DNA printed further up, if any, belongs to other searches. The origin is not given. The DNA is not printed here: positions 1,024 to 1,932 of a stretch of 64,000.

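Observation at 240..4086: Candidate multi-gene anti-phage/conflict cluster: Zn-ribbon-HEPN-like, BRCT, KAP-like NTPase, 3-TM protein, PD-(D/E)xK-like, XRE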

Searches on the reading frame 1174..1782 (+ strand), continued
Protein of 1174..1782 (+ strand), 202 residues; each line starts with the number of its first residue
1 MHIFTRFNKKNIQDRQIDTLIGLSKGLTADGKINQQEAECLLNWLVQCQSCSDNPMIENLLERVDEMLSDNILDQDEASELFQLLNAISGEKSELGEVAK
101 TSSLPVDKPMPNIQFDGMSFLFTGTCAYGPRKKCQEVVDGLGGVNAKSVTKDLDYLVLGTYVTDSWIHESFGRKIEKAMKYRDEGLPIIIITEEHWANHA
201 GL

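Call 107: get_annotated_region(hit=H34, flank=4000)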
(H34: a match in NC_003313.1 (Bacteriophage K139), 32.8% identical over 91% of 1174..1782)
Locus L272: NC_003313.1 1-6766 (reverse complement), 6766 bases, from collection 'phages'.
description: Vibrio phage K139, complete genome.
organism: Bacteriophage K139 (NCBI taxid 2905721)
taxonomy: Viruses; Duplodnaviria; Heunggongvirae; Uroviricota; Caudoviricetes; Peduoviridae; Longwoodvirus; Longwoodvirus K139
host: Vibrio cholerae O139; source: -; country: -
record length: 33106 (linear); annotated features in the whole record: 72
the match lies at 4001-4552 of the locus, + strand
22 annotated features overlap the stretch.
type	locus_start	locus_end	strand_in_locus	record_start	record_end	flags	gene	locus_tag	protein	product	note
CDS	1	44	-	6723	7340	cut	-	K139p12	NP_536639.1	DNA methyltransferase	putative DNA methyltransferase; orf8; N12N6-methyltransferase motif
CDS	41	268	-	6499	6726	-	-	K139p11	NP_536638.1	hypothetical protein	orf7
CDS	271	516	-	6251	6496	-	-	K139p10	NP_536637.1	hypothetical protein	orf6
CDS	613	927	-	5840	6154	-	-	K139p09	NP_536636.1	hypothetical protein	orf5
CDS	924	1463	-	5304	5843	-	-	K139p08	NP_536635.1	hypothetical protein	orf4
CDS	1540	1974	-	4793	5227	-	-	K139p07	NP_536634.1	hypothetical protein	orf3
CDS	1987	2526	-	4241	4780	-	cII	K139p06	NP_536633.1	CII-like transcriptional activator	putative regulator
CDS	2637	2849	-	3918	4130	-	cox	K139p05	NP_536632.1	Cox-like excisionase and repressor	putative regulator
regulatory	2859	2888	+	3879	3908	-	-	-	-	promoter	PL; transcription of lysogenic operon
regulatory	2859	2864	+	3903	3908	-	-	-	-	minus_35_signal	PL; PL promoter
regulatory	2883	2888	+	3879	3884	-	-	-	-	minus_10_signal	PL; PL promoter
misc_feature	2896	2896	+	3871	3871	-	-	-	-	-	lysogenic transcription start site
regulatory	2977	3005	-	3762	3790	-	-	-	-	promoter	PR; putative; transcription of early lytic operon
regulatory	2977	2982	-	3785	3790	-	-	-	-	minus_10_signal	PR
CDS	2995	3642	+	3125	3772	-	cI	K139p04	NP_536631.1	transcriptional repressor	putative repressor; maintenance of lysogeny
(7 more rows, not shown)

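Call 108: get_annotated_region(hit=H26, flank=4000)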
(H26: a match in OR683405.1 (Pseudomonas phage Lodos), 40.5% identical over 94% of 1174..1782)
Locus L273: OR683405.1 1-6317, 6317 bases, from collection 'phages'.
description: Pseudomonas phage Lodos, complete genome.
organism: Pseudomonas phage Lodos (NCBI taxid 3097004)
taxonomy: Viruses; Duplodnaviria; Heunggongvirae; Uroviricota; Caudoviricetes
host: Pseudomonas aeruginosa 135; source: -; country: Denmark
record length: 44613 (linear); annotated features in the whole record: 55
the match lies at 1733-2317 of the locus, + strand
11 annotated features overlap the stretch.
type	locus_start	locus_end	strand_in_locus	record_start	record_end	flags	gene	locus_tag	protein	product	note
CDS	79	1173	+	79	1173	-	-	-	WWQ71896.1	integrase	-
CDS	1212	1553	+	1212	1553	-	-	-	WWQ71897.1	outer membrane protein assembly factor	label: outer membrane protein assembly factor BamE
CDS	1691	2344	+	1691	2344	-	-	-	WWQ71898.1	BRCT domain-containing protein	label: BRCT domain-containing protein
CDS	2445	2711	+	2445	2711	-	-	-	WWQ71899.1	hypothetical protein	-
CDS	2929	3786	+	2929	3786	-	-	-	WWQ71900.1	P63C domain-containing protein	label: P63C domain-containing protein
CDS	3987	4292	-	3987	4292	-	-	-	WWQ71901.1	hypothetical protein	-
CDS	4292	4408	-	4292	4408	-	-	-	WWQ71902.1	hypothetical protein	label: hypothetical protein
CDS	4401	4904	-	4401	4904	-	-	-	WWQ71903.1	hypothetical protein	-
CDS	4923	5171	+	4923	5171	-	-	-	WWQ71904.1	hypothetical protein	-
CDS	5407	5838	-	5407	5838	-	-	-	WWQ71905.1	hypothetical protein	label: hypothetical protein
CDS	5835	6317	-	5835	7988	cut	-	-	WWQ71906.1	cytosine-specific methyltransferase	label: Cytosine-specific methyltransferase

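Call 109: search_protein_families(library=padloc, proteins=[L272:3668-4573:+, L273:1691-2344:+, P0087], max_evalue=0.01)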
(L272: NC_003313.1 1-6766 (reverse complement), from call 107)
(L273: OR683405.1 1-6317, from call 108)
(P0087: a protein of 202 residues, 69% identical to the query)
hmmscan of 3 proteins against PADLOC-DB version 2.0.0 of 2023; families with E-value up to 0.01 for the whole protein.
L272:3668-4573:+ (301 aa): 1 family
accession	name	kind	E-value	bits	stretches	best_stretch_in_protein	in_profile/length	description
PDLC05027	PDC-S48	-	3e-08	31.2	1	120-257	233-375/411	-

L273:1691-2344:+ (217 aa): 1 family
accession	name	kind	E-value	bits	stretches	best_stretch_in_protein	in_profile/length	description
PDLC05027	PDC-S48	-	2.6e-06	24.8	1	35-171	238-375/411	-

P0087 (202 aa): 1 family
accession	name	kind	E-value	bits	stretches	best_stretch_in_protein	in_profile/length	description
PDLC05027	PDC-S48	-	0.0016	15.6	1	65-181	279-391/411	-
